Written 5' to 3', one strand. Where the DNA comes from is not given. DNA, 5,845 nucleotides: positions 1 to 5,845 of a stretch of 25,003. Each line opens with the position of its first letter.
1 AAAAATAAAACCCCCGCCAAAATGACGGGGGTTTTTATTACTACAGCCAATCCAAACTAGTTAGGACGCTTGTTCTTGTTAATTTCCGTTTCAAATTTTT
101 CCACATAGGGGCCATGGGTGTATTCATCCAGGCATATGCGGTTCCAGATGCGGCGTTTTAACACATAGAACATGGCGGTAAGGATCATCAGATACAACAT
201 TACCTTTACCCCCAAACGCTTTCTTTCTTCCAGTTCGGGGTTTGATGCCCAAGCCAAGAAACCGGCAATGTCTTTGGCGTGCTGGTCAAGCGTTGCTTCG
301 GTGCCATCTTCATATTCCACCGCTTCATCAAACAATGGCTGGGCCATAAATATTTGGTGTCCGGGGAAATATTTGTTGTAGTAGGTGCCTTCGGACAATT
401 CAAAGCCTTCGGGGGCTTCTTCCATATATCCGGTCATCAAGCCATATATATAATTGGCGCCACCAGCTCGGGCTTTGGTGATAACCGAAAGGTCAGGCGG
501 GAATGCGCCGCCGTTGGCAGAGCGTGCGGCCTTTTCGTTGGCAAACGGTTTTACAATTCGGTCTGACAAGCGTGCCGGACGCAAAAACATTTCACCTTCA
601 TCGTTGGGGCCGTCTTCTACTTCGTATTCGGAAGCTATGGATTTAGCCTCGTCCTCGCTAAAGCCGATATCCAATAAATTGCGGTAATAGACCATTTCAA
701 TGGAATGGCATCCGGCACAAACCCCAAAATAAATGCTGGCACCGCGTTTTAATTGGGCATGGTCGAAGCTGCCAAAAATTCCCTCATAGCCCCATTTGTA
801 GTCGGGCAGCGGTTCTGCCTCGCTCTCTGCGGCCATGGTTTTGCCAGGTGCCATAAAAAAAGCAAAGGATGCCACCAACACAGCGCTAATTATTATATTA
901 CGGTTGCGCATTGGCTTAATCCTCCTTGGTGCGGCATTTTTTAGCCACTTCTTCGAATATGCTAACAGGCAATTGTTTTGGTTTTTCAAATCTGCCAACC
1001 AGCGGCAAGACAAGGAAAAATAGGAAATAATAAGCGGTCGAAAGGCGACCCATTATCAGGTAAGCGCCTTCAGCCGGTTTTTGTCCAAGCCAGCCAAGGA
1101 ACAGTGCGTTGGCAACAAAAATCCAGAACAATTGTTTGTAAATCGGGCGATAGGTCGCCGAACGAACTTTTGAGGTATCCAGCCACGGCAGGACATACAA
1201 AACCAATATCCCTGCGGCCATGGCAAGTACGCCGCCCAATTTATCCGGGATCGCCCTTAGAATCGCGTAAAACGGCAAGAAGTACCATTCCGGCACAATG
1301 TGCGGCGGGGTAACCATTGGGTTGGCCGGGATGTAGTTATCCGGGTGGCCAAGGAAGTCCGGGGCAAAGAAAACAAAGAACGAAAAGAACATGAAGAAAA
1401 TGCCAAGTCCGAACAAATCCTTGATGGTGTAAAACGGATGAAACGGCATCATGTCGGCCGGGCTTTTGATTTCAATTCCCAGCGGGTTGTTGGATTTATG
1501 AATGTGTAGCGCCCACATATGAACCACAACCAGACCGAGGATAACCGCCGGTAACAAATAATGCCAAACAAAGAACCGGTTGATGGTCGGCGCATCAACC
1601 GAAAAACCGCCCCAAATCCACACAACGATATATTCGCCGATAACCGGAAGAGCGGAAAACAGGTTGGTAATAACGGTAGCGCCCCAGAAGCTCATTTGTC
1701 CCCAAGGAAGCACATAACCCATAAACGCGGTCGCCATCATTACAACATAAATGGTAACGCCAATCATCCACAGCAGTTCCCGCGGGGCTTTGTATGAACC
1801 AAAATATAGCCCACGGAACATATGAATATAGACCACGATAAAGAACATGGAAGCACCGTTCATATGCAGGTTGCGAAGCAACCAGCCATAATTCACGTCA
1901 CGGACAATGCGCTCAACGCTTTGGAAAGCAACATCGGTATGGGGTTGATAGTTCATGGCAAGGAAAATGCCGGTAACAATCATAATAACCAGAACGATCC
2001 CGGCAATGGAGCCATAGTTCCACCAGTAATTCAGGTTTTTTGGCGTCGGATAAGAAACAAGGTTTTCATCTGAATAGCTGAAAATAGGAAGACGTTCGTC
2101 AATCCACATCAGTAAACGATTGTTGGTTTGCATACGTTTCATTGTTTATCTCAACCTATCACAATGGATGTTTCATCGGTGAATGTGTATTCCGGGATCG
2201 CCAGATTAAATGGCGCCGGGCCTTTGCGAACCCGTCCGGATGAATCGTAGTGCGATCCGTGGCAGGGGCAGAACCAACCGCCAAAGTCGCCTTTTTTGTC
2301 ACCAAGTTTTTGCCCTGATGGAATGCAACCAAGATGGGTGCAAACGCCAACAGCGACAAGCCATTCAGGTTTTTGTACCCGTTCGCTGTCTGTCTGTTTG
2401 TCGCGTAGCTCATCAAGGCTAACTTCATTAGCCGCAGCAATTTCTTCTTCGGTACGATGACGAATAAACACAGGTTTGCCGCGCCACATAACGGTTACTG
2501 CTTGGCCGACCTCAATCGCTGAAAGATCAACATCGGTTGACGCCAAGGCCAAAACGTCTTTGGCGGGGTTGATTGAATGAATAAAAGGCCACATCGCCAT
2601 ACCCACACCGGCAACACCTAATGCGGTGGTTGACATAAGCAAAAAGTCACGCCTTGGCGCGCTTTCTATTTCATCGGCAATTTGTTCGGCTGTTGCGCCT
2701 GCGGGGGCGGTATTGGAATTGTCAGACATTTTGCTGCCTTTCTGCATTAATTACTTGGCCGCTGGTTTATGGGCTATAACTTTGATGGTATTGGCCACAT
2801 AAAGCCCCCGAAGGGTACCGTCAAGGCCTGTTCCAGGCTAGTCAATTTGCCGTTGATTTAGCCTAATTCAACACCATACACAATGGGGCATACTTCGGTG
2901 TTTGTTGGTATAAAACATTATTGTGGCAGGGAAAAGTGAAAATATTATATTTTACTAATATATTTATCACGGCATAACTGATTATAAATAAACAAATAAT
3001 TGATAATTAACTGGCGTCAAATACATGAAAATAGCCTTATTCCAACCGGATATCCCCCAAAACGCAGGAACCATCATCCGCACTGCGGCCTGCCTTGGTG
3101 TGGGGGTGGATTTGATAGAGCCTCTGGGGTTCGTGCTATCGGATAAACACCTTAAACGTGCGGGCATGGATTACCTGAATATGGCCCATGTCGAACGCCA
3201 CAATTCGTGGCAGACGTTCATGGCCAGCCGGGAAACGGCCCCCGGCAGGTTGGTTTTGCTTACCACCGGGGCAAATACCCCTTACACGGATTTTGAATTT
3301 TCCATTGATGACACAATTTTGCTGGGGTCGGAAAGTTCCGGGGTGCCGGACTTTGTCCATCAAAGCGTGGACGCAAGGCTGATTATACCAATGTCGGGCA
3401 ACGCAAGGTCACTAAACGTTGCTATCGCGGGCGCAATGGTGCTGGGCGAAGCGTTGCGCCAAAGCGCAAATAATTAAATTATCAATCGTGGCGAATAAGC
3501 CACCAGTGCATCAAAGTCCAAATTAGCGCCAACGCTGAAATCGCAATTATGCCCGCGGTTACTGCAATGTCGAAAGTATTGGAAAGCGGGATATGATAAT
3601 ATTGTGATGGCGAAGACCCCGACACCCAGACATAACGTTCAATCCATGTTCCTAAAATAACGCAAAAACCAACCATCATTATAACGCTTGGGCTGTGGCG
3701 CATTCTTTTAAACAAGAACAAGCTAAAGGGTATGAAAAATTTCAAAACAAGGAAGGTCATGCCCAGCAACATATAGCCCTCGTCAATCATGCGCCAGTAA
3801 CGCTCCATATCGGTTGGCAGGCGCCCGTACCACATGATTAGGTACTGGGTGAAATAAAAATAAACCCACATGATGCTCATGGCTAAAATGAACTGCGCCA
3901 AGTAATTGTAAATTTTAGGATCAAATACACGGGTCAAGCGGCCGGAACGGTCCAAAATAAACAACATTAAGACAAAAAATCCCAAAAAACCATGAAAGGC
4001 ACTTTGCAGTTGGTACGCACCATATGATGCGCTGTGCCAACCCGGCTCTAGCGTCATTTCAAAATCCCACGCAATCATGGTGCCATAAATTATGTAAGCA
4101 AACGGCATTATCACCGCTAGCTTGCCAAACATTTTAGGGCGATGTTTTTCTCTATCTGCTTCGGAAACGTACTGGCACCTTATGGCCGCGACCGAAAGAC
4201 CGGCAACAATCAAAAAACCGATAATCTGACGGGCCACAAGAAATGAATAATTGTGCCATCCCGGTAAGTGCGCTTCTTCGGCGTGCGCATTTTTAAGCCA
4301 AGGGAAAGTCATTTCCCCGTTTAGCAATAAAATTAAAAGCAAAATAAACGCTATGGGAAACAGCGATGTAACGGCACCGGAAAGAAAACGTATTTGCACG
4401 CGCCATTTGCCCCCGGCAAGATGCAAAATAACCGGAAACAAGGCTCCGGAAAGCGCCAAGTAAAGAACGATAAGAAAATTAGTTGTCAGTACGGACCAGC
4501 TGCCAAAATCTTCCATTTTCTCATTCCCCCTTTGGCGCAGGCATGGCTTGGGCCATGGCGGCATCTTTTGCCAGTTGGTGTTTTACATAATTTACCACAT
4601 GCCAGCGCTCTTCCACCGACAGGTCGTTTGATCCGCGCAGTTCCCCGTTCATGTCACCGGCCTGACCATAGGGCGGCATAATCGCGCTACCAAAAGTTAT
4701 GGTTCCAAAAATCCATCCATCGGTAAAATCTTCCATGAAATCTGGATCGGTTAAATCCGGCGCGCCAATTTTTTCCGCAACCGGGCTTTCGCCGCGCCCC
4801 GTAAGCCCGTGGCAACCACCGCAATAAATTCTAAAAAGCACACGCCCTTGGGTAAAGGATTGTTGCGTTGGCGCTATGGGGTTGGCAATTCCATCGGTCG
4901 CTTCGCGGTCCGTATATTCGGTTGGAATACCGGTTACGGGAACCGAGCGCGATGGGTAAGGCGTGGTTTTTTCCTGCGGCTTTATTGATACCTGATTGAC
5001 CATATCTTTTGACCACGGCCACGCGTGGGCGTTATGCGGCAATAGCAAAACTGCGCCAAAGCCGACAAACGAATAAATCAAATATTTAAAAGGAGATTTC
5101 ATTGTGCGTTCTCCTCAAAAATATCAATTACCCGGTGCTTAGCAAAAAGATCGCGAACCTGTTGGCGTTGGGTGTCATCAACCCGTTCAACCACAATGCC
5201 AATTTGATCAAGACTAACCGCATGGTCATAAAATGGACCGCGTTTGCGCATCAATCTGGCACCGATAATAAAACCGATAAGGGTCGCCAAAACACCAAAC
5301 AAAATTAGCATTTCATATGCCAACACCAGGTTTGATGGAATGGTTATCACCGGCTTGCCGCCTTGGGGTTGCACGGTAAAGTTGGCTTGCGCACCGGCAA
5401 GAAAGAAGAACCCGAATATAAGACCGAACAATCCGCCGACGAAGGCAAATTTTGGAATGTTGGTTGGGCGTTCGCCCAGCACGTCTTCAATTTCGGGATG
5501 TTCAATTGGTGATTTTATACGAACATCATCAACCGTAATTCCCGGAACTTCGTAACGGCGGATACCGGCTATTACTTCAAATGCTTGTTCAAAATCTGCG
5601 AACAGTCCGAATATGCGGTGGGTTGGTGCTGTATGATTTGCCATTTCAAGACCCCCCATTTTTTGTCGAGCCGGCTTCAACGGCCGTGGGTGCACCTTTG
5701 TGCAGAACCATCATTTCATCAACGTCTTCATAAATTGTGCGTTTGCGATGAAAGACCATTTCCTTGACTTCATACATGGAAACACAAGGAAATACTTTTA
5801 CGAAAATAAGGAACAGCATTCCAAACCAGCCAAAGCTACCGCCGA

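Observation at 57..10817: Two unrelated complexes III side by side: bc1 (petABC) and a complete alternative complex III (actAB1B2CDEF)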

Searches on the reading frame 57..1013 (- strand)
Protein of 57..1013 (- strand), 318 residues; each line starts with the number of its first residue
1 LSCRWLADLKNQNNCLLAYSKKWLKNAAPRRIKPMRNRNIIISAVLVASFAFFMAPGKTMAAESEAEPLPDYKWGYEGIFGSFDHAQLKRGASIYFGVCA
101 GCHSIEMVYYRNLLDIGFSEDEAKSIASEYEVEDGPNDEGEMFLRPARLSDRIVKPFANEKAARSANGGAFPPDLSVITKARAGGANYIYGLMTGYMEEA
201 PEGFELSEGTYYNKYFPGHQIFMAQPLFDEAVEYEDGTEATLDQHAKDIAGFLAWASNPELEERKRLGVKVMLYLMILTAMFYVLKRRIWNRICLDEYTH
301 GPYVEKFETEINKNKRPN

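Call 3: search_protein_families(library=pfam, proteins=[window:57-1013:-])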
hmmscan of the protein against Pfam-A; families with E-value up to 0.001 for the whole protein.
window:57-1013:- (318 aa): 1 family
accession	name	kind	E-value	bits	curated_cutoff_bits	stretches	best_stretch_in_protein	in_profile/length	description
PF02167.20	Cytochrom_C1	-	3.3e-94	315.1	22.8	1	74-292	1-218/219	Cytochrome C1 family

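Call 4: search_protein_families(library=ncbifam, proteins=[window:57-1013:-])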
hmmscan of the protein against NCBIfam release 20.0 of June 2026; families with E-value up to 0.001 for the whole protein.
window:57-1013:- (318 aa): 0 families

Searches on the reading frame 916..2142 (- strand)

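Call 3: search_protein_families(library=pfam, proteins=[window:916-2142:-])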
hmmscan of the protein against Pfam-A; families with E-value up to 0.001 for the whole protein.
window:916-2142:- (408 aa): 3 families
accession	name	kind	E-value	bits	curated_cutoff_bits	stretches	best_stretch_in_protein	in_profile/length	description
PF00033.24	Cytochrome_B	-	1.2e-73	247.5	27.2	1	29-213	2-186/189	Cytochrome b/b6/petB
PF13631.11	Cytochrom_B_N_2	-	1.2e-44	152.7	27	1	99-267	2-169/169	Cytochrome b(N-terminal)/b6/petB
PF00032.22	Cytochrom_B_C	-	4.9e-44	149.2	20.7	1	272-373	1-102/102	Cytochrome b(C-terminal)/b6/petD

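Call 4: search_protein_families(library=ncbifam, proteins=[window:916-2142:-])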
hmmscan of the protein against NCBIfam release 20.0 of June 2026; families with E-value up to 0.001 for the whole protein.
window:916-2142:- (408 aa): 5 families
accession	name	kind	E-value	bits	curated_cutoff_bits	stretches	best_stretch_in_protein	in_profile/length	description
NF040969.1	cytb_ExtP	equivalog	2.5e-49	167.9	290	1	36-213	20-198/205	selenite/tellurite reduction operon b-type cytochrome ExtP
NF002990.0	PRK03735.1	subfamily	2e-46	158.5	325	1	8-211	3-213/223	cytochrome b6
NF050120.1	bc1_QcrB_actin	exception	3.6e-31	108.6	500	1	43-301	28-303/458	cytochrome bc1 complex cytochrome b subunit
NF041076.1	cyt_b_SoxC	equivalog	8.2e-27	94.3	740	1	36-209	25-192/542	proton pump complex cytochrome B SoxC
TIGR01156.1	cytb6_f_IV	equivalog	2.5e-14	53.5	127.05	1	272-354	65-148/160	cytochrome b6-f complex subunit IV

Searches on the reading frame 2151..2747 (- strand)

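Call 3: search_protein_families(library=pfam, proteins=[window:2151-2747:-])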
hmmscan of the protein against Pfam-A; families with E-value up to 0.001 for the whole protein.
window:2151-2747:- (198 aa): 2 families
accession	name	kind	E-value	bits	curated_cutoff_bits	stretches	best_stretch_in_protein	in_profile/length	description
PF10399.14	UCR_Fe-S_N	-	1.7e-13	50.2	24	1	29-62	8-41/41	Ubiquitinol-cytochrome C reductase Fe-S subunit TAT signal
PF00355.32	Rieske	-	4.9e-09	36.4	20.3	1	123-182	30-84/88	Rieske [2Fe-2S] domain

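Call 4: search_protein_families(library=ncbifam, proteins=[window:2151-2747:-])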
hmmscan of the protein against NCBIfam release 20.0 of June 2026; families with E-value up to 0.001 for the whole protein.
window:2151-2747:- (198 aa): 4 families
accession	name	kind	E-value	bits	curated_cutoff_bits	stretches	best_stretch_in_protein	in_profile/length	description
TIGR01416.1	Rieske_proteo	equivalog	9.5e-67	224.4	97.4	1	32-198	3-176/176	ubiquinol-cytochrome c reductase iron-sulfur subunit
NF045928.1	Cytb6fFeSPetC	equivalog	2.7e-14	53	250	1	133-197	105-163/179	cytochrome b6-f complex iron-sulfur subunit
NF010001.0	PRK13474.1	subfamily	6.3e-14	51.7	154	1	133-193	104-158/178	cytochrome b6-f complex iron-sulfur subunit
NF050121.1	bc1_QcrA_actin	exception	7.4e-06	25.7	275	1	66-182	170-290/319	cytochrome bc1 complex Rieske iron-sulfur subunit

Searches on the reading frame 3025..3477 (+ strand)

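Call 3: search_protein_families(library=pfam, proteins=[window:3025-3477:+])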
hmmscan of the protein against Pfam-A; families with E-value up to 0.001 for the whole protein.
window:3025-3477:+ (150 aa): 1 family
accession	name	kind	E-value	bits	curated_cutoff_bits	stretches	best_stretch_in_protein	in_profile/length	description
PF00588.24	SpoU_methylase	-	2.8e-30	105.7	29.7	1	2-140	3-141/142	SpoU rRNA Methylase family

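Call 4: search_protein_families(library=ncbifam, proteins=[window:3025-3477:+])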
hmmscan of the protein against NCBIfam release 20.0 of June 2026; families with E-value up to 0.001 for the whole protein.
window:3025-3477:+ (150 aa): 8 families
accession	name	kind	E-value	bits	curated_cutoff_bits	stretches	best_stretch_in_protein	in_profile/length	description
TIGR00185.1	tRNA_yibK_trmL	equivalog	1.2e-37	129.1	190.6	1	1-147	2-148/154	tRNA (uridine(34)/cytosine(34)/5-carboxymethylaminomethyluridine(34)-2'-O)-methyltransferase TrmL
NF007683.0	PRK10358.1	equivalog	2.4e-30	105.5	282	1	1-147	2-148/157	tRNA (uridine(34)/cytosine(34)/5-carboxymethylaminomethyluridine(34)-2'-O)-methyltransferase TrmL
NF008295.0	PRK11081.1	equivalog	9.4e-13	48.2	227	1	9-148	28-166/230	tRNA (guanosine(18)-2'-O)-methyltransferase TrmH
TIGR00186.1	rRNA_methyl_3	equivalog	1.2e-12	47.8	160.15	1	11-146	104-239/240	23S rRNA (guanosine(2251)-2'-O)-methyltransferase RlmB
NF008117.0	PRK10864.1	equivalog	1.6e-09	37.4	267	1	4-147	200-342/344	tRNA/rRNA methyltransferase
NF000477.1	NshR_TsnR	equivalog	1.9e-07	30.8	425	1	10-144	126-261/266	NshR/TsnR family 23S rRNA methyltransferase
NF008386.0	PRK11181.1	equivalog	2.8e-06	26.8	366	1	97-147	192-242/244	23S rRNA (guanosine(2251)-2'-O)-methyltransferase RlmB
NF000035.1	nosihep_NshR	exception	4.9e-05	22.9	500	1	10-142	126-259/274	NshR family nosiheptide/thiostrepton resistance 23S rRNA methyltransferase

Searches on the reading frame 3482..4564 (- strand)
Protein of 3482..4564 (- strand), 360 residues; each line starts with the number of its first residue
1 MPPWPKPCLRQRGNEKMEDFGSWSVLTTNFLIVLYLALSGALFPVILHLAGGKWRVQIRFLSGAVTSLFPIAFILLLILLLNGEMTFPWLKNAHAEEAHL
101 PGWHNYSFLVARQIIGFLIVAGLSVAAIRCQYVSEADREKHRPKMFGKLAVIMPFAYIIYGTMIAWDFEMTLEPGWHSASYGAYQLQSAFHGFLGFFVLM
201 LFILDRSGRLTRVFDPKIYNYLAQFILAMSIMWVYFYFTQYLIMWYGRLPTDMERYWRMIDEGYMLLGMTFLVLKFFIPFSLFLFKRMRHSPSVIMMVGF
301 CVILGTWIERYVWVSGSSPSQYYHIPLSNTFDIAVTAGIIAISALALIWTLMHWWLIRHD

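Call 3: search_protein_families(library=pfam, proteins=[window:3482-4564:-])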
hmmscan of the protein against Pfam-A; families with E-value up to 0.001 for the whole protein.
window:3482-4564:- (360 aa): 0 families

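Call 4: search_protein_families(library=ncbifam, proteins=[window:3482-4564:-])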
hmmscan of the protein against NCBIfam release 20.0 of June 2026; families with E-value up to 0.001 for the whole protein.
window:3482-4564:- (360 aa): 0 families

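Call 27: search_solved_structures(query=window:3482-4564:-, max_evalue=0.01)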
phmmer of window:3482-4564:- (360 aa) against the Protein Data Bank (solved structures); distinct sequences matched with E-value up to 0.01: 7.
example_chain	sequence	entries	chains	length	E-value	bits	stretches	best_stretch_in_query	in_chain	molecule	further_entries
6f0k_F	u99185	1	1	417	1e-18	71.2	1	31-315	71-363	ActF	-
8k9e_F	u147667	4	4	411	2.8e-14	56.7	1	32-341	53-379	Quinol:cytochrome c oxidoreductase quinone-binding subunit 2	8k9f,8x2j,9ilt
6btm_F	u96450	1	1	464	3e-14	56.5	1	22-319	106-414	Alternative Complex III subunit F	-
6lod_F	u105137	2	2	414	3.9e-13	52.9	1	33-298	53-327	Uncharacterized protein ActF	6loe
6f0k_C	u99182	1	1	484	3e-06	30.2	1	148-351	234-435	Polysulphide reductase NrfD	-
6lod_C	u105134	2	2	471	6.3e-06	29.1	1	161-316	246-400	Polysulphide reductase NrfD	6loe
6btm_C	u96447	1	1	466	0.0013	21.5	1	159-326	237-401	Alternative Complex III subunit C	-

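Call 64: search_solved_structures(query=window:3482-4564:-, max_evalue=1e-10, show_alignments=1)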
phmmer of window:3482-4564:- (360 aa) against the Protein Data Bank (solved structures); distinct sequences matched with E-value up to 1e-10: 4.
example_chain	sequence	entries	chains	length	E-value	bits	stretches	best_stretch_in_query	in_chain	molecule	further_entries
6f0k_F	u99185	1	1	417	1e-18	71.2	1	31-315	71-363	ActF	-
8k9e_F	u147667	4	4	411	2.8e-14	56.7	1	32-341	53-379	Quinol:cytochrome c oxidoreductase quinone-binding subunit 2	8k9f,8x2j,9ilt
6btm_F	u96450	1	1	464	3e-14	56.5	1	22-319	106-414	Alternative Complex III subunit F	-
6lod_F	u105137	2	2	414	3.9e-13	52.9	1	33-298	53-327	Uncharacterized protein ActF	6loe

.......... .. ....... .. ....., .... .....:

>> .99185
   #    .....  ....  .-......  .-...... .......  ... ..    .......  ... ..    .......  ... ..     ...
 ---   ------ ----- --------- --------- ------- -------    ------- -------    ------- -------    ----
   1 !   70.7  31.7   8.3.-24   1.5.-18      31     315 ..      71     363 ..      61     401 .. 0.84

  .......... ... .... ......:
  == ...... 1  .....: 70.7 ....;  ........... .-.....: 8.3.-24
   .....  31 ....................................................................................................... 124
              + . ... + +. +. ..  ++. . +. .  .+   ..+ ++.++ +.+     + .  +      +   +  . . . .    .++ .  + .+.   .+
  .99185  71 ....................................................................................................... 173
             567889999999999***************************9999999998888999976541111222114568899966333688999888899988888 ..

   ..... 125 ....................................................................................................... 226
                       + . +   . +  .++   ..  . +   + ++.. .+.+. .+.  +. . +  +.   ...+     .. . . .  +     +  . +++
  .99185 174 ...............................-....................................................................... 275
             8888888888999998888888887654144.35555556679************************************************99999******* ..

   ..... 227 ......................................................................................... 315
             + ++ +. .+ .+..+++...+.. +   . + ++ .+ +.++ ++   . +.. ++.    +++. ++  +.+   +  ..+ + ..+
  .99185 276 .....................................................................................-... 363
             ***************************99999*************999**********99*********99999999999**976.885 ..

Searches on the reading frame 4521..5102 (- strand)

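Call 3: search_protein_families(library=pfam, proteins=[window:4521-5102:-])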
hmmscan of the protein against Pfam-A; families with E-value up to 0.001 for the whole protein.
window:4521-5102:- (193 aa): 2 families
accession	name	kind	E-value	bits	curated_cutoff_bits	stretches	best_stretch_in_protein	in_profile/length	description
PF13442.11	Cytochrome_CBB3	-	3.9e-09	37.1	27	1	83-150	3-55/68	Cytochrome C oxidase, cbb3-type, subunit III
PF00034.26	Cytochrom_C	-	1.7e-05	26.4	21.3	1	85-175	3-88/90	Cytochrome c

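Call 4: search_protein_families(library=ncbifam, proteins=[window:4521-5102:-])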
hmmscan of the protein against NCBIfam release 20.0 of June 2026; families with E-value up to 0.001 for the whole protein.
window:4521-5102:- (193 aa): 3 families
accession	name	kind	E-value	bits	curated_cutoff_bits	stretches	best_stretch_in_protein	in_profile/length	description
NF011054.0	PRK14486.1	equivalog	9e-08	32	447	1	71-178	203-292/294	putative bifunctional cbb3-type cytochrome c oxidase subunit II/cytochrome c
TIGR00782.1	ccoP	equivalog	1.2e-06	28.1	179.95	1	80-181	104-197/285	cytochrome-c oxidase, cbb3-type subunit III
NF050122.1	bc1_QcrC_actin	exception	0.00025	20.4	200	1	79-147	132-193/253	cytochrome bc1 complex diheme cytochrome c subunit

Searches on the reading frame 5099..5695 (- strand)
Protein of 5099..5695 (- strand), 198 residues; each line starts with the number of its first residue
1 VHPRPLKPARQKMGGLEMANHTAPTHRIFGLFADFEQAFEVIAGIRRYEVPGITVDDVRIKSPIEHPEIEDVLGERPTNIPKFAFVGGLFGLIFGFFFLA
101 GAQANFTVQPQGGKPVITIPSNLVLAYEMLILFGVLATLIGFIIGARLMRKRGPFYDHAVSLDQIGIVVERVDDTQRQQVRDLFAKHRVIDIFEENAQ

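Call 3: search_protein_families(library=pfam, proteins=[window:5099-5695:-])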
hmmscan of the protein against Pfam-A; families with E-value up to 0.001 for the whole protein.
window:5099-5695:- (198 aa): 1 family
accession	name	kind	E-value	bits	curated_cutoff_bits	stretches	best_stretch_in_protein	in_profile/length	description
PF11821.13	ActD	-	6.1e-28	98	25.7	1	30-192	2-168/170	Alternative complex III, ActD subunit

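Call 4: search_protein_families(library=ncbifam, proteins=[window:5099-5695:-])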
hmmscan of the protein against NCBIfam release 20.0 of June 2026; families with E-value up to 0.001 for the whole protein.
window:5099-5695:- (198 aa): 0 families

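Call 63: search_solved_structures(query=window:5099-5695:-, max_evalue=0.01, show_alignments=4)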
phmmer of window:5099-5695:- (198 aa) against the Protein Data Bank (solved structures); distinct sequences matched with E-value up to 0.01: 3.
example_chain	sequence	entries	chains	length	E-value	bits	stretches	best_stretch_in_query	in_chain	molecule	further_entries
6lod_D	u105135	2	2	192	7.1e-08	35.6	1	22-174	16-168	Uncharacterized protein ActD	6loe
8k9e_D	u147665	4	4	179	1.4e-05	28.1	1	27-149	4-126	Quinol:cytochrome c oxidoreductase membrane protein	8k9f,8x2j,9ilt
6f0k_D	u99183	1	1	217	0.0021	21.1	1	20-155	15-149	ActD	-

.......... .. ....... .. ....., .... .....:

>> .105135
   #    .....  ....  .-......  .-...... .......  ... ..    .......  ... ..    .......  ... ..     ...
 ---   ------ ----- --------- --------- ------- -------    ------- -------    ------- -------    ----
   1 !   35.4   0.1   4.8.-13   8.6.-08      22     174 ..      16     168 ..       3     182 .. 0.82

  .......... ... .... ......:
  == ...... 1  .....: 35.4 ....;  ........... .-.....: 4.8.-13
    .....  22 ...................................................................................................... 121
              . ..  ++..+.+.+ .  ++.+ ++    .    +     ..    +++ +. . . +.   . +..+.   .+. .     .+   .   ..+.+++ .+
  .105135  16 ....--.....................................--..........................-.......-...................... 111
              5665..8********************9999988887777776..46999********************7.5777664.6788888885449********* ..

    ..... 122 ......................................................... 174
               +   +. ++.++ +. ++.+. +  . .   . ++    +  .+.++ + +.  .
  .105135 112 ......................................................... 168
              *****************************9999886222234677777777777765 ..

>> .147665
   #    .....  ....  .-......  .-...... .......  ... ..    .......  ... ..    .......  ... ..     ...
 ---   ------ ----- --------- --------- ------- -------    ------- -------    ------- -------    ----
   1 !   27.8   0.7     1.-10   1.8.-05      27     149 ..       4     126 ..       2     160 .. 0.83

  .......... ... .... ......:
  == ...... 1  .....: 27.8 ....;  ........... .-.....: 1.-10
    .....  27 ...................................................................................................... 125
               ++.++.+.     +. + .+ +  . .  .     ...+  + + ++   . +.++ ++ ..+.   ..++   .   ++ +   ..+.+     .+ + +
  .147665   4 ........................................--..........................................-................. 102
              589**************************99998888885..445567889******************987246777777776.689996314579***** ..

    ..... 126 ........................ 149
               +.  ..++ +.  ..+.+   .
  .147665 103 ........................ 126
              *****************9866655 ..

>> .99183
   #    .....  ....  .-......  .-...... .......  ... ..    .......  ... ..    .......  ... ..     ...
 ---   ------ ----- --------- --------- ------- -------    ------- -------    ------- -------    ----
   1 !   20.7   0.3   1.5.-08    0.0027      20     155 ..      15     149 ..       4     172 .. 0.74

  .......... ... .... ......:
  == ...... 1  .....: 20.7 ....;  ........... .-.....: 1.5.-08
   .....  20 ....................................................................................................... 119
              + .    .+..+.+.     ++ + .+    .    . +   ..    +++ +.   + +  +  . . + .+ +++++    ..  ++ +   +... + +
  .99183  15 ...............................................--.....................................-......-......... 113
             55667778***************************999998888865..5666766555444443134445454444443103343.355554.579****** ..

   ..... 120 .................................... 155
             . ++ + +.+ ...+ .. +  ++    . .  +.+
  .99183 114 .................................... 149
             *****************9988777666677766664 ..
